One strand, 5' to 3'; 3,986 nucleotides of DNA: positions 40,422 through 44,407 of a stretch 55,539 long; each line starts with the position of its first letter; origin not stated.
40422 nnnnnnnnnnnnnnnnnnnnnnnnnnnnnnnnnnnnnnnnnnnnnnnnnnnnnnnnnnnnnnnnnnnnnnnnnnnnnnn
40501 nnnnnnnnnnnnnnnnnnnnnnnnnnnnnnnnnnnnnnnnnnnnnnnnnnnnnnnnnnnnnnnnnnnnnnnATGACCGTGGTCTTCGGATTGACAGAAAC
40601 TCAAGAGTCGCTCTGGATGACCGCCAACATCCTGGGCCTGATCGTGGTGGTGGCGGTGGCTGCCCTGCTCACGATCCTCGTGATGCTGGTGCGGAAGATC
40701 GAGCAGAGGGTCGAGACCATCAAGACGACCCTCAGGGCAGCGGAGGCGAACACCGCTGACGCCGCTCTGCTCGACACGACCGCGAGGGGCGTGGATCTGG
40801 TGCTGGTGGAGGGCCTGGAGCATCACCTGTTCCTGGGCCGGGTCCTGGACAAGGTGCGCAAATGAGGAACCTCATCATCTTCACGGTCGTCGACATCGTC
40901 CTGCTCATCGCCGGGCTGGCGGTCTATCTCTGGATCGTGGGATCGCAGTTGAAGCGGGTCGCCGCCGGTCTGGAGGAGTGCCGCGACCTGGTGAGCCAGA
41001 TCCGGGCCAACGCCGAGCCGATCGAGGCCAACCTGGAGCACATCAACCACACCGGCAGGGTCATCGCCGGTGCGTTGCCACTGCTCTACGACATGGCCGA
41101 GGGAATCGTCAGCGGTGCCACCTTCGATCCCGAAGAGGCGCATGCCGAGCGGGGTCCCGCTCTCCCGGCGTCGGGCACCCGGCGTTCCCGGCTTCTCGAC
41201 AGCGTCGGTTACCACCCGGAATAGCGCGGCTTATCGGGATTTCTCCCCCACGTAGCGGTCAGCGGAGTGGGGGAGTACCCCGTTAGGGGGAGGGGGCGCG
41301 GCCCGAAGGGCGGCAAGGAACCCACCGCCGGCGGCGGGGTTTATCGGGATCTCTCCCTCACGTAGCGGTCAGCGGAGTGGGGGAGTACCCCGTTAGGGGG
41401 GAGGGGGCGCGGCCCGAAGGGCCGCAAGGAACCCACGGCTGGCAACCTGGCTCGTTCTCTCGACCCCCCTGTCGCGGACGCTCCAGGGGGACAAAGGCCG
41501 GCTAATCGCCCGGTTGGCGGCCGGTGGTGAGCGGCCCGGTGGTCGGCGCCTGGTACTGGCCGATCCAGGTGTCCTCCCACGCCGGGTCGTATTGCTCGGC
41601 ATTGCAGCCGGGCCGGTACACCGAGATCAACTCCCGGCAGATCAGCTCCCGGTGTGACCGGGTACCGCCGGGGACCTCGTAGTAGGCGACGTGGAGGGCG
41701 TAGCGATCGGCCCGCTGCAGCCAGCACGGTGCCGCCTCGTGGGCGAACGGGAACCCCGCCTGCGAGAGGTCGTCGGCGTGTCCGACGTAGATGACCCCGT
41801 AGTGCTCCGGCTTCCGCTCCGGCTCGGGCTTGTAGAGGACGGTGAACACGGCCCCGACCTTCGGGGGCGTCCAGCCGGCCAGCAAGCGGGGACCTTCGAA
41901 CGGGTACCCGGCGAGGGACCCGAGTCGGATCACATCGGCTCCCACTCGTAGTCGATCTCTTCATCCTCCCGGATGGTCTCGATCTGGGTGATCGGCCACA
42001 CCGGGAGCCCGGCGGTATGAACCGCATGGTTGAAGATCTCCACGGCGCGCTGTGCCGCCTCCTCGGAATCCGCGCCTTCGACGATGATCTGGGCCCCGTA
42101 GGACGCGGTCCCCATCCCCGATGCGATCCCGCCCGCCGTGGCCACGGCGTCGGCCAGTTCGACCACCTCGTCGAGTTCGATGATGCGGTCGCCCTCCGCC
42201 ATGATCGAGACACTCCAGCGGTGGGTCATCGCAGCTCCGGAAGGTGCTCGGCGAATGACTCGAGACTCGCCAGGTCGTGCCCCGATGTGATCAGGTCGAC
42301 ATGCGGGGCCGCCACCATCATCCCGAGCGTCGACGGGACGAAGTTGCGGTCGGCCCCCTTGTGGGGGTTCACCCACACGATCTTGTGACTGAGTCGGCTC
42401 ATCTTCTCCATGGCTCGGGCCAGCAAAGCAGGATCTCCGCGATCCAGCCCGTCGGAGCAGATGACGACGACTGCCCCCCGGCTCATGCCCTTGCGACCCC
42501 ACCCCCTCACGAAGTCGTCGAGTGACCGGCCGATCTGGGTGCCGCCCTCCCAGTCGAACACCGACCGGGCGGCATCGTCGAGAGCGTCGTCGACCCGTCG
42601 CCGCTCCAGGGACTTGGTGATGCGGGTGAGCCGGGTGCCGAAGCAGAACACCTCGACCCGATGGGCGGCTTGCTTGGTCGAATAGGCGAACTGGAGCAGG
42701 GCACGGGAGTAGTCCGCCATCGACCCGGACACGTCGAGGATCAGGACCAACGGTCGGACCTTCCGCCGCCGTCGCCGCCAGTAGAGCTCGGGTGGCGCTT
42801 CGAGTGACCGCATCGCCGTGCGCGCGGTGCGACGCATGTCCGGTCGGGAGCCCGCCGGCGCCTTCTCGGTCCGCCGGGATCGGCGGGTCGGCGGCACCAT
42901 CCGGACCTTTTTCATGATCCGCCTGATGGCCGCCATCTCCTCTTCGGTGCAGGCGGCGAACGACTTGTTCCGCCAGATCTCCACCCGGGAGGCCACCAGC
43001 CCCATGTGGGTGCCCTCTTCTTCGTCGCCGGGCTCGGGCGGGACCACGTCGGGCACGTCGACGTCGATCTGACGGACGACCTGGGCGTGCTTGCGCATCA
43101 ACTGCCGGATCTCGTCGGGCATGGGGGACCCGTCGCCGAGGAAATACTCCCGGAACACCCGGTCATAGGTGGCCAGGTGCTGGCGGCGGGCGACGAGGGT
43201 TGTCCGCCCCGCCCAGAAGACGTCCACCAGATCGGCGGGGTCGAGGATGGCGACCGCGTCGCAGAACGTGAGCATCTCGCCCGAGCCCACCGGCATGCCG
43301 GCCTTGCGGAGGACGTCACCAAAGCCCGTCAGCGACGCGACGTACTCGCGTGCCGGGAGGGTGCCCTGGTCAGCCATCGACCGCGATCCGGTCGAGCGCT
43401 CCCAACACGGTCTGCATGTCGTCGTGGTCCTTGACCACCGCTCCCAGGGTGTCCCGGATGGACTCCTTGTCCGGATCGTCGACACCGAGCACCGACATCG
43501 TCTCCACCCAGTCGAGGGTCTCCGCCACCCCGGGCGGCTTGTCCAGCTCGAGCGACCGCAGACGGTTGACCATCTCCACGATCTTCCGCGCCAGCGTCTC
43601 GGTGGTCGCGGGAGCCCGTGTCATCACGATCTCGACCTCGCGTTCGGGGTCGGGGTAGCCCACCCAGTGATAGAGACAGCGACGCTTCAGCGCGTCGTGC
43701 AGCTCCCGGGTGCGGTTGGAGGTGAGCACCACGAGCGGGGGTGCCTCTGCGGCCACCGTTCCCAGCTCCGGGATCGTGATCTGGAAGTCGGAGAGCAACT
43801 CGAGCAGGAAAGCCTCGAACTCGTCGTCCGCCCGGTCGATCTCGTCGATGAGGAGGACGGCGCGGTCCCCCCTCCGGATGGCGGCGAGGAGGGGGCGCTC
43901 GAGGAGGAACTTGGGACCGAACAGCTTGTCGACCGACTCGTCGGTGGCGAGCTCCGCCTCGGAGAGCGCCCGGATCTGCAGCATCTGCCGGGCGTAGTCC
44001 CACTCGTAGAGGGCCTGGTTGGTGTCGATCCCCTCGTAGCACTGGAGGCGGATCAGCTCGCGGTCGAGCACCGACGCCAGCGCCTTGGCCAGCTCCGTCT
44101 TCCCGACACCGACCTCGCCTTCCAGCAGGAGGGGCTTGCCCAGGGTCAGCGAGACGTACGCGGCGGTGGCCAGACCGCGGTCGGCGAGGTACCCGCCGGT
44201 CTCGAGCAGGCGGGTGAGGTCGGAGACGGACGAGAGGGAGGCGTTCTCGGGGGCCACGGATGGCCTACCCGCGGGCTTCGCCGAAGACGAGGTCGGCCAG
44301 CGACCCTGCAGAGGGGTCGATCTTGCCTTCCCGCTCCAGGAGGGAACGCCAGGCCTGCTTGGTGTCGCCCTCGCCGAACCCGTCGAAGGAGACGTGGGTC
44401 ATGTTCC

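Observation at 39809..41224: Five tandem, tightly packed paralogous single-pass membrane mini-proteins attached to the form I CO-dehydrogenase operon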

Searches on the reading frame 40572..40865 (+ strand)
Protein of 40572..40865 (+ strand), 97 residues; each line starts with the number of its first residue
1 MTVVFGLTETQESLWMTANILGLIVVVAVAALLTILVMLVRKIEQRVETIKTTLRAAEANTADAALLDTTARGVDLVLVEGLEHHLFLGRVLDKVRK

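Call 3: search_protein_families(library=pfam, proteins=[window:40572-40865:+], max_evalue=10)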
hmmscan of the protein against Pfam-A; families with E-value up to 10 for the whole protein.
window:40572-40865:+ (97 aa): 3 families
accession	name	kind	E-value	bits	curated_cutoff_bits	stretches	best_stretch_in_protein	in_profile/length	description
PF00430.23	ATP-synt_B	-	0.0073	16.8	28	1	19-69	5-54/132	ATP synthase B/B' CF(0)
PF04277.18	OAD_gamma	-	0.032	15.4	27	1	20-65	8-53/76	Oxaloacetate decarboxylase, gamma chain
PF13179.11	DUF4006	-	0.079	13.3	22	1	10-40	3-31/64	Family of unknown function (DUF4006)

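Call 4: search_protein_families(library=ncbifam, proteins=[window:40572-40865:+], max_evalue=10)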
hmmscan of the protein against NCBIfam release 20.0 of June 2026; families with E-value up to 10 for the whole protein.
window:40572-40865:+ (97 aa): 4 families
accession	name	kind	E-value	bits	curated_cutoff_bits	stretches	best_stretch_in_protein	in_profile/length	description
TIGR01195.1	oadG_fam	subfamily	0.017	15.7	36.05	1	18-68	10-60/84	sodium pump decarboxylases, gamma subunit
NF006611.0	PRK09173.1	equivalog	0.021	14.9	195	1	20-59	8-47/159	F0F1 ATP synthase subunit B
NF047902.1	MmDecMmdD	equivalog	0.11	12.7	150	1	14-64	12-62/112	methylmalonyl-CoA decarboxylase subunit delta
NF046000.1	MAG1210_fam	subfamily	0.17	10.5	275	1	8-61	85-138/550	MAG1210 family protein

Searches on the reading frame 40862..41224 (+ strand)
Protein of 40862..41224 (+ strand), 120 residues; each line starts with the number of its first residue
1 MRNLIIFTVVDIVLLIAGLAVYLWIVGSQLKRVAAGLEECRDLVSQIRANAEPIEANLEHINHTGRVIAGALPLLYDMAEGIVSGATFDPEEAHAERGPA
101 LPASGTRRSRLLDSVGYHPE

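Call 3: search_protein_families(library=pfam, proteins=[window:40862-41224:+], max_evalue=10)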
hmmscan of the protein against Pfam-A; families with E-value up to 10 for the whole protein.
window:40862-41224:+ (120 aa): 1 family
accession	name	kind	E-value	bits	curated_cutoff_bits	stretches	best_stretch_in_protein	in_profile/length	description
PF19957.5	EAD5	-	0.24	11.7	27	1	42-91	38-87/135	Effector-associated domain 5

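Call 4: search_protein_families(library=ncbifam, proteins=[window:40862-41224:+], max_evalue=10)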
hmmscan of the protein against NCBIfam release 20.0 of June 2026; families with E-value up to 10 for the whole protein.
window:40862-41224:+ (120 aa): 0 families

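Call 38: search_solved_structures(query=A6, max_evalue=10)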
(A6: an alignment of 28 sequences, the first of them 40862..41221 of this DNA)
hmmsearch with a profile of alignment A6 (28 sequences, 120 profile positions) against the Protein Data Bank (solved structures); distinct sequences matched with E-value up to 10: 14.
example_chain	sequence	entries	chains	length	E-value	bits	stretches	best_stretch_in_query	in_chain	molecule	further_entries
8a3k_UNK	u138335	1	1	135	0.00066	23.2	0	26-54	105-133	sc-apCC-4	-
9r1j_A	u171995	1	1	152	0.0026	21.3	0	28-56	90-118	sc-apCC-4-NR-1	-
9r1n_A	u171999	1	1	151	0.011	19.3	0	27-57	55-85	sc-apCC-4-DPH-2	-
8qad_A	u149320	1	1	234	0.019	18.5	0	28-57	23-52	sc-apCC-6-LLIA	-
9r1k_A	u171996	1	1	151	0.023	18.2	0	28-56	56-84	sc-apCC-4-A7F-1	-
9r1m_A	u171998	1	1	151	0.034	17.7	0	27-57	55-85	sc-apCC-4-LMF-1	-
9r1o_A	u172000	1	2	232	0.11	16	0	31-58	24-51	sc-apCC-6-DPH-NR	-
8gji_A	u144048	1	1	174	0.28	14.8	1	13-62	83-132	GCG binder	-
9r1l_A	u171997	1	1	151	0.74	13.4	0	35-63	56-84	sc-apCC-4-SN38-1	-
2ch7_B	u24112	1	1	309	1.1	12.8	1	30-95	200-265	METHYL-ACCEPTING CHEMOTAXIS PROTEIN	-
3ja6_H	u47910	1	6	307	1.2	12.8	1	30-95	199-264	Methyl-accepting chemotaxis protein 2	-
2ch7_A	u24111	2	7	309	1.3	12.6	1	31-95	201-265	METHYL-ACCEPTING CHEMOTAXIS PROTEIN | Methyl-accepting chemotaxis protein 2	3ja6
6weo_2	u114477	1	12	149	2.1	12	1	20-76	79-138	Interleukin-22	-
2wpr_A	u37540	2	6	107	4.8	10.8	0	23-62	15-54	TRIMERIC AUTOTRANSPORTER ADHESIN FRAGMENT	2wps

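Call 84: predict_structure(alignment_id=A9)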
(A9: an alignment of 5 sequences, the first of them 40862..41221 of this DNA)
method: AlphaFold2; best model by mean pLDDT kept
length: 120 residues; sequences in the alignment: 5
mean_pLDDT: 58.9   pTM: 0.27
mean pLDDT of the five models: 58.9, 58.4, 56.5, 55.2, 53.0
residues with pLDDT >= 90: 9; 70-90: 25; 50-70: 20; < 50: 66
segments of 3 or more residues with pLDDT < 50: 52-113, 116-118
pLDDT, mean of each block of 10 residues (from residue 1): 82 92 82 68 66 45 43 46 45 46 45 47
secondary structure, 60 per line:
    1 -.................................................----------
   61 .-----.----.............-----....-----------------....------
elements in order: H2-50 H72-84 H90-93 H111-114

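Call 88: list_cluster_members(proteins=[L045:9995-10243:+, L045:10261-10485:+, L045:10741-11034:+, L045:11041-11436:+, window:39809-40060:+, window:40862-41221:+])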
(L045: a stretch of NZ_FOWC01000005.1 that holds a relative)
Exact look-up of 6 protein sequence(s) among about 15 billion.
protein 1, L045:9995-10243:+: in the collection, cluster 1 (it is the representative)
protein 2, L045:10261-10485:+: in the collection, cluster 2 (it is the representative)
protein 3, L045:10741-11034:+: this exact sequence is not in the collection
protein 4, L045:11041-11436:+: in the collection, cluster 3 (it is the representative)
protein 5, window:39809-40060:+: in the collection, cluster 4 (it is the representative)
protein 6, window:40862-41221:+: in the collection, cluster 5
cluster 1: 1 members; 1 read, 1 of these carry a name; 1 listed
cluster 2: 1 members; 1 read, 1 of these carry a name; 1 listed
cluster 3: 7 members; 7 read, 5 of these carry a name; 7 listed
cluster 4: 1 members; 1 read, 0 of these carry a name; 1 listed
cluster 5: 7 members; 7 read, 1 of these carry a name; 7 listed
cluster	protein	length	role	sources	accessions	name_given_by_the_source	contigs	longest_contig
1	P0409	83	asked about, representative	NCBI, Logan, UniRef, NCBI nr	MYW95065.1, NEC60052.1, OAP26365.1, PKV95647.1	hypothetical protein G3I59_31835 [Amycolatopsis rubida] | Uncharacterized protein n=2 Tax=Amycolatopsis TaxID=1813 RepID=A0A2N3WP53_9PSEU | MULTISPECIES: hypothetical protein [Amycolatopsis]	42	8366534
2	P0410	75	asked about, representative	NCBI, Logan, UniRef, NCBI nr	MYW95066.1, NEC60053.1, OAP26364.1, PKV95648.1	hypothetical protein G3I59_31840 [Amycolatopsis rubida] | DUF948 domain-containing protein n=2 Tax=Amycolatopsis TaxID=1813 RepID=A0A2N3WP52_9PSEU | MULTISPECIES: hypothetical protein [Amycolatopsis]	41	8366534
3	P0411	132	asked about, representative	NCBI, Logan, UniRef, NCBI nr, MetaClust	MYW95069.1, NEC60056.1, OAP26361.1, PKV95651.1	hypothetical protein G3I59_31855 [Amycolatopsis rubida] | Uncharacterized protein n=2 Tax=Amycolatopsis TaxID=1813 RepID=A0A2N3WP55_9PSEU | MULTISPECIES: hypothetical protein [Amycolatopsis]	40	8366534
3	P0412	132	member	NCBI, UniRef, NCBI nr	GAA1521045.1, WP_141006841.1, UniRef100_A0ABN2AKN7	hypothetical protein [Nocardioides humi] | DUF948 domain-containing protein n=1 Tax=Nocardioides humi TaxID=449461 ...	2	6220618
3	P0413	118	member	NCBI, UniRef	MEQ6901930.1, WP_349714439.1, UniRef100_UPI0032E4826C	hypothetical protein [Nocardioides sp. YIM 152588] | hypothetical protein n=1 Tax=Nocardioides sp. YIM 152588 TaxID=3158259 RepID=UPI0032E4826C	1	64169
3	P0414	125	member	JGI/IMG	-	hypothetical protein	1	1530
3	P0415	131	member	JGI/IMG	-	hypothetical protein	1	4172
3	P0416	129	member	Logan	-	-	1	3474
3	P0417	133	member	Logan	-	-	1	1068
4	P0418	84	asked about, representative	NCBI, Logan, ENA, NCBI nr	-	-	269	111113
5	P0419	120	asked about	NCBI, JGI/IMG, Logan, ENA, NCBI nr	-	-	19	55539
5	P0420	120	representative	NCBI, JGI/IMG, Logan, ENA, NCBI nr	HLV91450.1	MAG TPA: hypothetical protein VKZ47_10365 [Acidimicrobiia bacterium] | hypothetical protein [Acidimicrobiia bacterium]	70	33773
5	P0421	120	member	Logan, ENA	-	-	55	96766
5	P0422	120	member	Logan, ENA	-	-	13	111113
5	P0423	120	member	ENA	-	-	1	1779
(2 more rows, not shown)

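Call 89: search_protein_families(library=pfam, proteins=[P0409, P0410, P0411, P0412], max_evalue=1)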
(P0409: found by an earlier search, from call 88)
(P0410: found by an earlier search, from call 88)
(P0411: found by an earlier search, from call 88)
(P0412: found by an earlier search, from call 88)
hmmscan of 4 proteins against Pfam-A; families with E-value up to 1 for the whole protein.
P0409 (83 aa): 1 family
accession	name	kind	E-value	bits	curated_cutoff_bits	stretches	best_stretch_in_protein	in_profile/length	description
PF11026.13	DUF2721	-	0.046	14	28.3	1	8-39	5-36/129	Protein of unknown function (DUF2721)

P0410 (75 aa): 0 families

P0411 (132 aa): 1 family
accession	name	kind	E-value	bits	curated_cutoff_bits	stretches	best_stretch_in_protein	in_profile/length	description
PF03819.22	MazG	-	0.052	14.3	22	1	28-48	5-25/74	MazG nucleotide pyrophosphohydrolase domain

P0412 (132 aa): 1 family
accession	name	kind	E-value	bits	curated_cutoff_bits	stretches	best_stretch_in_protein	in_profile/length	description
PF06305.16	LapA_dom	-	0.26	11.7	28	1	3-28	19-44/64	Lipopolysaccharide assembly protein A domain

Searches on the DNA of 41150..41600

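Call 80: search_rna_families(source=window, start=41150, end=41600, threshold=evalue, max_evalue=1)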
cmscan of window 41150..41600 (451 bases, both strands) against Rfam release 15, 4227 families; matches with E-value up to 1: 0.
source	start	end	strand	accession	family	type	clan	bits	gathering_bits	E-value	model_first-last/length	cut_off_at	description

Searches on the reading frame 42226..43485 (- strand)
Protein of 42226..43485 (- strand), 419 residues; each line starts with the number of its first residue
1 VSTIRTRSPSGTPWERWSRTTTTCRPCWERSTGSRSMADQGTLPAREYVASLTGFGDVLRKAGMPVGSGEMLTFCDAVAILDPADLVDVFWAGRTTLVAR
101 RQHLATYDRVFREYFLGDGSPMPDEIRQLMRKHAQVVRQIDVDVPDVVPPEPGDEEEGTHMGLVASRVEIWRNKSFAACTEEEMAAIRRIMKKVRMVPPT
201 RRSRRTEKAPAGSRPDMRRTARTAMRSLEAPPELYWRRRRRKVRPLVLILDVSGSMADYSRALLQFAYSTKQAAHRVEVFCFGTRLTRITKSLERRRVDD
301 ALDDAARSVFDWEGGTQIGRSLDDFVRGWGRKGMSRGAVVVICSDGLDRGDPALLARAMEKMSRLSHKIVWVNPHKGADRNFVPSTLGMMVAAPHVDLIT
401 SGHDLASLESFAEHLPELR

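Call 73: search_protein_families(library=pfam, proteins=[window:42226-43485:-], max_evalue=0.001)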
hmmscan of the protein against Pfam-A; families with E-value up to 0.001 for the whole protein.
window:42226-43485:- (419 aa): 1 family
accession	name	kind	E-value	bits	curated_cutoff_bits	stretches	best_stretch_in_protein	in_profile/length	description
PF05762.20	VWA_CoxE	-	3.9e-54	183.8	26.4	1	197-407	9-221/222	VWA domain containing CoxE-like protein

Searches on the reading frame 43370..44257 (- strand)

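Call 73: search_protein_families(library=pfam, proteins=[window:43370-44257:-], max_evalue=0.001)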
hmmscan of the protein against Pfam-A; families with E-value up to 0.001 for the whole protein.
window:43370-44257:- (295 aa): 7 families
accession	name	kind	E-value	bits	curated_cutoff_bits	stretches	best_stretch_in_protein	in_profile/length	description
PF07728.20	AAA_5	-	2e-14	54.2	22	1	42-194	1-139/139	AAA domain (dynein-related subfamily)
PF00004.35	AAA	-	2.8e-10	41.2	21.2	1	43-194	1-123/131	ATPase family associated with various cellular activities (AAA)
PF13401.12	AAA_22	-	1.4e-08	35.6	27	1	42-156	7-109/130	AAA domain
PF07724.20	AAA_2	-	2.7e-08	34.5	27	1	44-205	7-137/166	AAA domain (Cdc48 subfamily)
PF07726.17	AAA_3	-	7.9e-08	32.7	27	0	43-73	2-32/131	ATPase family associated with various cellular activities (AAA)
PF13191.12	AAA_16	-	4e-06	27.9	32.6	1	42-157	26-158/167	AAA ATPase domain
PF05496.18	RuvB_N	-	0.00026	21.2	27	0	131-162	84-115/159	Holliday junction DNA helicase RuvB P-loop domain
